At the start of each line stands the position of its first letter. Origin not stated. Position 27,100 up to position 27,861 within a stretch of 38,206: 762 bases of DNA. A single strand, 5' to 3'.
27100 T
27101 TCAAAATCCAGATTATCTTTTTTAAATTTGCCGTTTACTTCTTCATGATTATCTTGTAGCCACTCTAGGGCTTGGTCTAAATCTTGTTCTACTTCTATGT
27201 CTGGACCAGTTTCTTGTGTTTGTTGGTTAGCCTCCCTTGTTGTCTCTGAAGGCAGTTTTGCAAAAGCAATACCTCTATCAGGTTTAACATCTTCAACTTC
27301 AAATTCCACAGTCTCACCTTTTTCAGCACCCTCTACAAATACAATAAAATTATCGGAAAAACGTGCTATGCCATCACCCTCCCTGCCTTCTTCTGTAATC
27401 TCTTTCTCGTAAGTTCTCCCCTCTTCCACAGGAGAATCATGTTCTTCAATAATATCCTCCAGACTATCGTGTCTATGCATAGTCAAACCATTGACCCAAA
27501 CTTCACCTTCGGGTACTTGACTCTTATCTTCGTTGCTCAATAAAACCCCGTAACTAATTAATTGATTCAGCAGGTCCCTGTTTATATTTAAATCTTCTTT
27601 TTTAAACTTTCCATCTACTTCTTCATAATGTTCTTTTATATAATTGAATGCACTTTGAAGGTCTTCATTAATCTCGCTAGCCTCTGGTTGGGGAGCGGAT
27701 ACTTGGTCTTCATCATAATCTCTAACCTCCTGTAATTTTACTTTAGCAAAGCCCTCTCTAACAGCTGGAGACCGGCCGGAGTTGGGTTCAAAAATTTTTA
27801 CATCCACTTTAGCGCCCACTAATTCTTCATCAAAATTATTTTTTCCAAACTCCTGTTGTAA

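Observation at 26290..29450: About seven TRAM-like beta-barrel modules, three in regular ~480-nt tandem repeats, inside a membrane-anchored giant protein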

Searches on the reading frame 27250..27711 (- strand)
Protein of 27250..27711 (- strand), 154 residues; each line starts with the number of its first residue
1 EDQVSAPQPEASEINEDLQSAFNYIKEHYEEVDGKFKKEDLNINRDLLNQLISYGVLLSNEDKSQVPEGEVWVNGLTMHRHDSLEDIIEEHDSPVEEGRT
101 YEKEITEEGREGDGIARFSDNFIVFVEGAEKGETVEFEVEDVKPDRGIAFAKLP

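Call 22: search_solved_structures(query=A1, max_evalue=1, show_alignments=3)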
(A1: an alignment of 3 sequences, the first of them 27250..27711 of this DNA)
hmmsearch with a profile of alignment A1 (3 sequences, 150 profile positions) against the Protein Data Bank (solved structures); distinct sequences matched with E-value up to 1: 10.
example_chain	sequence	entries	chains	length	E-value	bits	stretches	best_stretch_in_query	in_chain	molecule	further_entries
1yvc_A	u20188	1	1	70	3.9e-08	36.6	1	85-148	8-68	MrR5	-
1yez_A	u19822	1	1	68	2.4e-07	34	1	88-148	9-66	MM1357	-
9yz5_A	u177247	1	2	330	0.38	13.9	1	12-78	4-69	Protein adenylyltransferase FICD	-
4u04_A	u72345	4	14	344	0.46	13.6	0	13-78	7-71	Adenosine monophosphate-protein transferase FICD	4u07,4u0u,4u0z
6i7j_A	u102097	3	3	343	0.47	13.6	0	13-78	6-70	Adenosine monophosphate-protein transferase FICD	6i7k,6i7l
7b7z_A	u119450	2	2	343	0.47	13.6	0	13-78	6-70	Protein adenylyltransferase FICD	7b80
4u0s_A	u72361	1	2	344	0.47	13.6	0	13-78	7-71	Adenosine monophosphate-protein transferase FICD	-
6i7g_A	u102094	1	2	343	0.48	13.5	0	13-78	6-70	Adenosine monophosphate-protein transferase FICD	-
6i7h_A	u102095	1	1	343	0.48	13.5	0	13-78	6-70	Adenosine monophosphate-protein transferase FICD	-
6i7i_A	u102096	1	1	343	0.48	13.5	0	13-78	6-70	Adenosine monophosphate-protein transferase FICD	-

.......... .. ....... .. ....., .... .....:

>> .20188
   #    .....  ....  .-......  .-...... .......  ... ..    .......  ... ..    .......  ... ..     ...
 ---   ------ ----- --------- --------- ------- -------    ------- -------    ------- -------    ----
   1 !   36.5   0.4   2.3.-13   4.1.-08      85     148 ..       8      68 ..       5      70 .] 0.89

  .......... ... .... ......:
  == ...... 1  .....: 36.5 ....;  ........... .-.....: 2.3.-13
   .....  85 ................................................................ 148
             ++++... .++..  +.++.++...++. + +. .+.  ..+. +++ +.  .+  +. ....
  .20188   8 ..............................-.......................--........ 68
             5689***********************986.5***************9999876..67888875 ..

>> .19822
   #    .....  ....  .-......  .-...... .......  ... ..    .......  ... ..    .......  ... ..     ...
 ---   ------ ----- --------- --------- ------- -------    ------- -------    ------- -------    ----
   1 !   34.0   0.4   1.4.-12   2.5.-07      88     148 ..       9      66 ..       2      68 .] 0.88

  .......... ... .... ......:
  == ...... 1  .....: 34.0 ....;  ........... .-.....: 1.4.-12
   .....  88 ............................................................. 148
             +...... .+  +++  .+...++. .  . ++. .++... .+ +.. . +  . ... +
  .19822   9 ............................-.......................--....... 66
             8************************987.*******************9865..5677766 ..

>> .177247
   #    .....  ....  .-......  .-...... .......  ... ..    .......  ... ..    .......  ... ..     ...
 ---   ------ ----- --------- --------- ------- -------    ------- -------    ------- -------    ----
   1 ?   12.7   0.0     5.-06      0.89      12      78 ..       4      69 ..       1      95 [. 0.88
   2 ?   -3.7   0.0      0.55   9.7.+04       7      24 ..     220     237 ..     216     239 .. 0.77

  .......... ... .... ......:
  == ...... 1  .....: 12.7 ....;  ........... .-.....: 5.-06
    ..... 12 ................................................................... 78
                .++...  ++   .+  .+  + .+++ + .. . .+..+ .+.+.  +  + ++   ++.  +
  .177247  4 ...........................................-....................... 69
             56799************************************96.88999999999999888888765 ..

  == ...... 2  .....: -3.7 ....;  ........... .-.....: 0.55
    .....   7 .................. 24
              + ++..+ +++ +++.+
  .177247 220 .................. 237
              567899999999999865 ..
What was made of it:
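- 27250..27711 (-): Tandem unit 1 (aa 1062-1215): winged-helix-like module plus TRAM B5. PDB sequence hits 1YVC and 1YEZ at E 4e-8 and 2e-7 (call 22).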

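Call 33: search_protein_representatives(alignment_id=A1)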
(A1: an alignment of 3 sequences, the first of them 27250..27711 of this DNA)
Query: 3 sequences, 150 profile positions. Proteins with E-value up to 0.001 (for the whole library): 99; up to 1e-10: 6; up to 1e-30: 1. The best 99 are listed.
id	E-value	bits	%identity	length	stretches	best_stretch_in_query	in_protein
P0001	1.9e-197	664.1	-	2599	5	2-150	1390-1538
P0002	4.0e-26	108.0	-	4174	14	81-135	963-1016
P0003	2.8e-18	82.5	-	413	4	88-144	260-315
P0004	6.4e-16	74.8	-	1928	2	9-150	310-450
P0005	5.7e-13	65.3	-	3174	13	95-134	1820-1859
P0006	3.7e-12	62.6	-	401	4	90-140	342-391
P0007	5.2e-09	52.4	-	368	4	93-139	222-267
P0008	6.6e-09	52.1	-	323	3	92-136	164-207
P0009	9.8e-09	51.5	-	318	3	87-136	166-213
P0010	1.3e-08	51.1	-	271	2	87-148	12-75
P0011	3.0e-08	49.9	-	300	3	81-142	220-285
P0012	4.7e-08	49.3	-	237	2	92-146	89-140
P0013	5.8e-08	49.0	-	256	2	83-148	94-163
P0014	9.3e-08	48.3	-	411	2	85-145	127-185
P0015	2.6e-07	46.9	-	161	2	87-143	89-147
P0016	6.1e-07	45.7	-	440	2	91-149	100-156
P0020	1.2e-06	44.7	-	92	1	86-149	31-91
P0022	1.4e-06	44.6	-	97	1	83-149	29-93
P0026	3.2e-06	43.4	-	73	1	87-141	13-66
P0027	3.2e-06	43.4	-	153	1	88-148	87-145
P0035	1.2e-05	41.6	-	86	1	87-138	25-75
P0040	4.4e-05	39.7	-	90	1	88-138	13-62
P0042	4.9e-05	39.5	-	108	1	88-138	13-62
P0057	1.1e-04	38.4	-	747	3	88-141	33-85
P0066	1.8e-04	37.6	-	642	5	107-148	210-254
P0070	2.4e-04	37.3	-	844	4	85-135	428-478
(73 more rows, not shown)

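Call 41: list_cluster_members(proteins=[P0004, P0003, P0006, P0007, P0008, P0010, P0014, P0057, P0066, P0070])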
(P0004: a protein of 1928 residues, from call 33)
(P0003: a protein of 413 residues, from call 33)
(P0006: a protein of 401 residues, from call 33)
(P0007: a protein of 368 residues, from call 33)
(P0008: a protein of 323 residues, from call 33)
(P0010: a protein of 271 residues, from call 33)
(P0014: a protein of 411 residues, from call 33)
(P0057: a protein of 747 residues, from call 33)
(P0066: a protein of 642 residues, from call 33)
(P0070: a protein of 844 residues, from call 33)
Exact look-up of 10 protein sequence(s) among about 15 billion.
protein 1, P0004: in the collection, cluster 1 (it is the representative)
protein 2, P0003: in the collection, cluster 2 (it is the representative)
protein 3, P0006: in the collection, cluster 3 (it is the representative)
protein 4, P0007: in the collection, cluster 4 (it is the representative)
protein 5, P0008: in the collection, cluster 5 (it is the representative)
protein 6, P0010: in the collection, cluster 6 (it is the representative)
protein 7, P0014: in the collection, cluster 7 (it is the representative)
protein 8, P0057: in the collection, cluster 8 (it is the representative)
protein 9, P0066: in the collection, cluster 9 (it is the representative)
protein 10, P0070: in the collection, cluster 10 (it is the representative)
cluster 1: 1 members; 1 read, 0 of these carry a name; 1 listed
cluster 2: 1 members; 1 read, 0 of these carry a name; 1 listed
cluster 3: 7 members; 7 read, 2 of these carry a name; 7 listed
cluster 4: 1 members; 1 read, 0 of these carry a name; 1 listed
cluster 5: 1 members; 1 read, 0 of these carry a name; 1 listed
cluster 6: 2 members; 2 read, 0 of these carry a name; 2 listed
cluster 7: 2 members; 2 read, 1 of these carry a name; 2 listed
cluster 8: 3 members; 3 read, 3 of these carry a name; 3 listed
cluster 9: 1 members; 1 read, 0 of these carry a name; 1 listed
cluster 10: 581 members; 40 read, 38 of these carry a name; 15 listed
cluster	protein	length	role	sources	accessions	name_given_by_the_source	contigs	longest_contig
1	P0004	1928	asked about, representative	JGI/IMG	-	-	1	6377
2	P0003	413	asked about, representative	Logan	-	-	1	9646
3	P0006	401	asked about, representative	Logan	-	-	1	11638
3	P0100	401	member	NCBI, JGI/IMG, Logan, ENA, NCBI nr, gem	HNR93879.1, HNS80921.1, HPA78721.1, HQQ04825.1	MAG TPA: TRAM domain-containing protein [Kiritimatiellia bacterium] | TRAM domain-containing protein [Kiritimatiellia bacterium]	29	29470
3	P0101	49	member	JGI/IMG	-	hypothetical protein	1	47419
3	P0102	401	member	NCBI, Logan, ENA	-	-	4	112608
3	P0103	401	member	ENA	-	-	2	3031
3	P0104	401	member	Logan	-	-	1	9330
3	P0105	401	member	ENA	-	-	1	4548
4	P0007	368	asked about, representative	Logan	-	-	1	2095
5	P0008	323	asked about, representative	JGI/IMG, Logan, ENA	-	-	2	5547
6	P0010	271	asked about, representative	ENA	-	-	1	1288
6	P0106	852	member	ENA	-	-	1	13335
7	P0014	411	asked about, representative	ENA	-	-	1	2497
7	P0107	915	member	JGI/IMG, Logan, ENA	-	small subunit ribosomal protein S2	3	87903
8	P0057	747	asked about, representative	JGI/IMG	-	predicted RNA-binding protein with TRAM domain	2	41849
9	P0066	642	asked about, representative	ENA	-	-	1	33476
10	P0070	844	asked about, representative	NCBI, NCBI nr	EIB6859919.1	exo-alpha-sialidase, partial [Acinetobacter baumannii] | exo-alpha-sialidase [Acinetobacter baumannii]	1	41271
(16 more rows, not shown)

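Call 47: find_encoding_contigs(protein=P0004, flank=10000, max_places=3)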
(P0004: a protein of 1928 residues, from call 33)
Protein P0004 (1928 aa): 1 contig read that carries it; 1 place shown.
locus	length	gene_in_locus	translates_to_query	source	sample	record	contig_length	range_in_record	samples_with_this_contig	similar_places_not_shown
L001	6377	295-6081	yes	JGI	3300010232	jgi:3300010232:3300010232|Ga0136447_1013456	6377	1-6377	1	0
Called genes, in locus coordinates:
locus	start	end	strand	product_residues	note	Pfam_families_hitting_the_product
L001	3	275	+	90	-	?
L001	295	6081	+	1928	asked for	-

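Call 48: search_protein_families(library=pfam, proteins=[P0004, P0003, P0006, P0057, P0066, P0014, P0016, P0008, P0010], max_evalue=0.01)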
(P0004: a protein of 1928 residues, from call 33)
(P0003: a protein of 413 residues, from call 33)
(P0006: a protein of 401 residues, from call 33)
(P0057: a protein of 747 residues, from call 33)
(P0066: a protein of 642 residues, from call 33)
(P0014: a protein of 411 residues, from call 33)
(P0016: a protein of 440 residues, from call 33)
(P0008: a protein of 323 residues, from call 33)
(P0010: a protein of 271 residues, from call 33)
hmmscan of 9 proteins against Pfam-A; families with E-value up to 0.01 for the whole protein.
P0004 (1928 aa): 1 family
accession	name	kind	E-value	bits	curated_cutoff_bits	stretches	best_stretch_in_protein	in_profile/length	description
PF01938.26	TRAM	-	0.00039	20.7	21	0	389-449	2-61/61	TRAM domain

P0003 (413 aa): 1 family
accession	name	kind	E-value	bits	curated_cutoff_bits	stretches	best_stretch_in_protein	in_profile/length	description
PF01938.26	TRAM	-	2.3e-40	136.7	21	4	353-412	2-61/61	TRAM domain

P0006 (401 aa): 1 family
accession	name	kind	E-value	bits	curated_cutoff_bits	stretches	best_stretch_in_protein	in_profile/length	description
PF01938.26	TRAM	-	1.9e-25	88.9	21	4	344-398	4-61/61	TRAM domain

P0057 (747 aa): 1 family
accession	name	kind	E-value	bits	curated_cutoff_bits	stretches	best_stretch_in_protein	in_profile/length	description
PF01938.26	TRAM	-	3.6e-27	94.5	21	2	34-91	1-61/61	TRAM domain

P0066 (642 aa): 18 families
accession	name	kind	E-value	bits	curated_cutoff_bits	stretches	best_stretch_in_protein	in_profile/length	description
PF19077.6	Big_13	-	1.7e-45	154.1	27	5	229-284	48-102/102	Bacterial Ig-like domain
PF12245.14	Big_3_2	-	9.4e-15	55.3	23.3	0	146-194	69-121/122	Bacterial Ig-like domain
PF15415.12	Mfa_like_2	-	9.2e-12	45.1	20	0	410-459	73-119/303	Fimbrillin-like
PF16389.11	DUF4998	-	2.2e-10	40.9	29.1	0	499-549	60-109/199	Domain of unknown function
PF15418.12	DUF4625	-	2e-09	38.3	27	0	519-542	101-124/131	Domain of unknown function (DUF4625)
PF10648.15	Gmad2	-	3.4e-08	34.1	25.7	0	142-177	28-64/86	Immunoglobulin-like domain of bacterial spore germination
PF19993.5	DO-GTPase2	-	3.8e-08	33.7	27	0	478-551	67-129/226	Double-GTPase 2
PF16116.10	DUF4832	-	6e-08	33.2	29.2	0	110-190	124-211/216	Domain of unknown function (DUF4832)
PF13752.12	DUF4165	-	3.2e-07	30.8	25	0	25-86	54-110/121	Domain of unknown function (DUF4165)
PF14347.11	DUF4399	-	6.3e-07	30.1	28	0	514-549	51-90/91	Domain of unknown function (DUF4399)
PF22352.2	K319L-like_PKD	-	6.3e-07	29.8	27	0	163-193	55-84/84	K319L-like, PKD domain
PF09103.16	BRCA-2_OB1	-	2.5e-06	27.8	25.6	0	157-191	40-74/123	BRCA2, oligonucleotide/oligosaccharide-binding, domain 1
PF13585.12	CHU_C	-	5.1e-06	26.9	27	0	144-174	41-70/86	CHU_C Type IX secretion signal domain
PF13860.13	FlgD_ig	-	0.0001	22.6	27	0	152-177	51-76/79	FlgD Ig-like domain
PF25548.1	DUF7926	-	0.00047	20.8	33.5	0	369-424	73-125/181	Domain of unknown function (DUF7926)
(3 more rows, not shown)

P0014 (411 aa): 3 families
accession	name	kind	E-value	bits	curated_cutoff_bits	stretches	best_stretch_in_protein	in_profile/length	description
PF01938.26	TRAM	-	8.8e-20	70.8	21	2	133-189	3-61/61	TRAM domain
PF00318.25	Ribosomal_S2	-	8.9e-13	48.4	26.1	1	314-408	1-84/216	Ribosomal protein S2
PF14535.12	AMP-binding_C_2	-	0.0067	17.1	25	0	154-179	18-43/96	AMP-binding enzyme C-terminal domain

P0016 (440 aa): 2 families
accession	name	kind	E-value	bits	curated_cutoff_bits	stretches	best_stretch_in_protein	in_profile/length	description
PF00318.25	Ribosomal_S2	-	1.8e-27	96.5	26.1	1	252-425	1-162/216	Ribosomal protein S2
PF01938.26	TRAM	-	3.2e-26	91.4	21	2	102-156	5-61/61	TRAM domain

P0008 (323 aa): 3 families
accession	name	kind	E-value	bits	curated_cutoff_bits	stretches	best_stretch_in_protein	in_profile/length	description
PF01938.26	TRAM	-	1.7e-31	108.3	21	3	253-312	2-61/61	TRAM domain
PF00132.30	Hexapep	-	0.0025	17.9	27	0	277-297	8-28/36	Bacterial transferase hexapeptide (six repeats)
PF17876.7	CSD2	-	0.0039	17.7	26.2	0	109-135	23-50/74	Cold shock domain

P0010 (271 aa): 1 family
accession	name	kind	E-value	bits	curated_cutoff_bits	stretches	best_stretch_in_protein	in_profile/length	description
PF01938.26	TRAM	-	1.9e-16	60.1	21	2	88-145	2-61/61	TRAM domain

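Call 54: predict_structure(alignment_id=A3)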
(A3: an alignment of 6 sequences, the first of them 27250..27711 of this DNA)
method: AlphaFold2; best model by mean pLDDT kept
length: 154 residues; sequences in the alignment: 6
mean_pLDDT: 84.4   pTM: 0.58
mean pLDDT of the five models: 84.4, 83.4, 81.8, 81.1, 80.4
residues with pLDDT >= 90: 69; 70-90: 71; 50-70: 3; < 50: 11
segments of 3 or more residues with pLDDT < 50: 1-11
pLDDT, mean of each block of 10 residues (from residue 1): 40 72 91 90 87 90 90 87 80 85 92 88 92 94 86 91
secondary structure, 60 per line:
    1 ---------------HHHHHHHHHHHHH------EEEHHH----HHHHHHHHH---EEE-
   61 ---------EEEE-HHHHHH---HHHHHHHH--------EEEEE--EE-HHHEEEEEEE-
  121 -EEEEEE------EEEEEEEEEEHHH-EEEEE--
elements in order: H16-28 E35-37 H45-53 E57-59 E70-73 H75-80 H84-91 E100-104 E113-119 E122-127 E134-143 E148-152
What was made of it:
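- On Winged helix-turn-helix: Unit 5 has H16-28, E35-37, a short helix at 38-40, H45-53, E57-59 and E70-73 at pLDDT about 87-91 (call 54).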

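Call 58: fold_search(model_id=the predicted structure, library=pdb)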
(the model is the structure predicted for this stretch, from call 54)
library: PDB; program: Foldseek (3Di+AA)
matches with E <= 10: 782; with E <= 0.001: 5
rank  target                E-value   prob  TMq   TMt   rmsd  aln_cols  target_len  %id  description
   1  1yez_MODEL_1_A        1.5e-05  1.00  0.35  0.75   1.4        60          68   45  Solution structure of the conserved protein from the gene locus MM1357 of Methanosarcina mazei. Northeast Stru (released 2005-02-22)
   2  1yvc_MODEL_1_A        8.7e-05  1.00  0.36  0.75   1.7        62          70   47  Solution structure of the conserved protein from the gene locus MMP0076 of Methanococcus maripaludis. Northeas (released 2005-04-05)
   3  5xj1                  2.0e-04  1.00  0.34  0.12   1.7        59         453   30  Crystal structure of spRlmCD (released 2017-11-01)
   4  5zq0_A                2.0e-04  1.00  0.34  0.12   1.7        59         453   30  Crystal structure of spRlmCD with U747loop RNA (released 2018-10-24)
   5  5xj2_D                5.8e-04  1.00  0.33  0.12   1.9        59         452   29  Structure of spRlmCD with U747 RNA (released 2017-11-01)
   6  2k4k_MODEL_1_A        1.2e-03  1.00  0.33  0.39   2.2        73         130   14  Solution structure of GSP13 from Bacillus subtilis (released 2009-05-12)
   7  5xj2_B                1.2e-03  1.00  0.34  0.12   1.7        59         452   30  Structure of spRlmCD with U747 RNA (released 2017-11-01)
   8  2k52_MODEL_1_A        2.3e-03  1.00  0.34  0.66   2.3        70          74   16  Structure of uncharacterized protein MJ1198 from Methanocaldococcus jannaschii. Northeast Structural Genomics  (released 2008-07-15)
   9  5xj2_C                2.5e-03  1.00  0.34  0.12   1.9        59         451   30  Structure of spRlmCD with U747 RNA (released 2017-11-01)
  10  4nnh_A                3.0e-03  1.00  0.32  0.30   2.3        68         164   13  Structural basis for targeting the ribosomal protein S1 of Mycobacterium tuberculosis by pyrazinamide (released 2014-12-24)
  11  9qeq_M                3.6e-03  0.96  0.35  0.07  19.1       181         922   13  Structure of the transcribing Pol II-DSIF-SPT6-U1 snRNP complex (released 2025-07-09)
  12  4nnh_B                4.3e-03  1.00  0.32  0.30   2.3        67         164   13  Structural basis for targeting the ribosomal protein S1 of Mycobacterium tuberculosis by pyrazinamide (released 2014-12-24)
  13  9rtn_M                4.3e-03  0.97  0.36  0.07  18.1       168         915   13  State 2 MAP 2 SPT6 with SETD2 (released 2025-09-24)
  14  7o6b                  4.6e-03  0.93  0.35  0.08  17.6       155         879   12  Cooperation between the intrinsically disordered and ordered regions of Spt6 regulates nucleosome and Pol II CTD binding (released 2022-04-20)
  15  8peg_Z                4.9e-03  0.97  0.29  0.26  12.5       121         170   12  Escherichia coli paused disome complex (queueing 70S non-rotated closed PRE state) (released 2024-03-06)
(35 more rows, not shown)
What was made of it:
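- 27250..27711 (-): AF2 pLDDT 84.4, Foldseek 1YEZ/1YVC TM 0.75 (calls 54, 58).
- On TRAM domain (Pfam PF01938): Foldseek matches 1YEZ and 1YVC (TM 0.75) and the RlmCD and MiaB TRAM domains (calls 54, 58).
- On Winged helix-turn-helix: Foldseek hits were dominated by the barrel (call 58).
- Closest known: Stand-alone archaeal TRAM RNA chaperones. Same: The motifs PVEEG, GDGIAR, F-V-FV and AFA are shared (calls 22, 58).
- Checked: Its top Foldseek matches are 1YEZ and 1YVC (TM 0.75, rmsd 1.4-1.7 Å) (calls 54, 58).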

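Call 93: list_cluster_members(proteins=[P0026, P0035, P0042, P0040, P0027, P0022, P0020, P0016, P0009, P0012])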
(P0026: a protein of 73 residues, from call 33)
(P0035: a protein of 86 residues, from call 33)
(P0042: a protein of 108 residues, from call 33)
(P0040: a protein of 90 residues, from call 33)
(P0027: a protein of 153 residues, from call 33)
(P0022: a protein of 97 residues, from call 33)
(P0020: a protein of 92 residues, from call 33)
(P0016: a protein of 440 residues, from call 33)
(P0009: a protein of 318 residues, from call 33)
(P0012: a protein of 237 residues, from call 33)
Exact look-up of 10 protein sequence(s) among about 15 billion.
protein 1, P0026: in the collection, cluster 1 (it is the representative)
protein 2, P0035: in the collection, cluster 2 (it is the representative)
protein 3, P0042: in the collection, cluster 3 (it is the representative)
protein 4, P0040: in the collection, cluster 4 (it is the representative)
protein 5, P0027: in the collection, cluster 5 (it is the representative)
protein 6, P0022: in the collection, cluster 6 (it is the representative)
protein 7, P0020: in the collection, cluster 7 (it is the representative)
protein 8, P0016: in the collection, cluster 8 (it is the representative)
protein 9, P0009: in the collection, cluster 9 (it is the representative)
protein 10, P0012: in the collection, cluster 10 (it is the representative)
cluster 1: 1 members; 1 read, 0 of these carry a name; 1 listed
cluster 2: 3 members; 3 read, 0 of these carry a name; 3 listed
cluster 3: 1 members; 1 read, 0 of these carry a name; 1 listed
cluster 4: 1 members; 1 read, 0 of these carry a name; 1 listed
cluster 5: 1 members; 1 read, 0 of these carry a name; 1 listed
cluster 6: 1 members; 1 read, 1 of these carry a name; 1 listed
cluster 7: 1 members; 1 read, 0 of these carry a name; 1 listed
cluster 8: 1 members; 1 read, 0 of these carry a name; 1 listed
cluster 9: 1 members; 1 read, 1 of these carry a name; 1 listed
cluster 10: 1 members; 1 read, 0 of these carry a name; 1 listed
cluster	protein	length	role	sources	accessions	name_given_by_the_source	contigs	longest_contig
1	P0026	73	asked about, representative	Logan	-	-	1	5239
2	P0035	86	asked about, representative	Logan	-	-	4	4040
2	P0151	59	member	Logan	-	-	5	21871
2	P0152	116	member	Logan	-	-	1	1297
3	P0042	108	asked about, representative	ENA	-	-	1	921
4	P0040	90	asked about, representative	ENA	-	-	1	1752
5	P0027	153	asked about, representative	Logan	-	-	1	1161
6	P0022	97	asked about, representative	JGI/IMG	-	predicted RNA-binding protein with TRAM domain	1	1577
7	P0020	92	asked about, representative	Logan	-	-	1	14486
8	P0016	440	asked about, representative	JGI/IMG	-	-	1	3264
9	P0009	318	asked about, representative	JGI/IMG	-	predicted RNA-binding protein with TRAM domain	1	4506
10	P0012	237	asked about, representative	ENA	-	-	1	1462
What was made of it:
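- Tried and rejected: The cluster look-up of the nearest small TRAM proteins returned no organism names, so the archaeal origin of the modules could not be checked (call 93).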
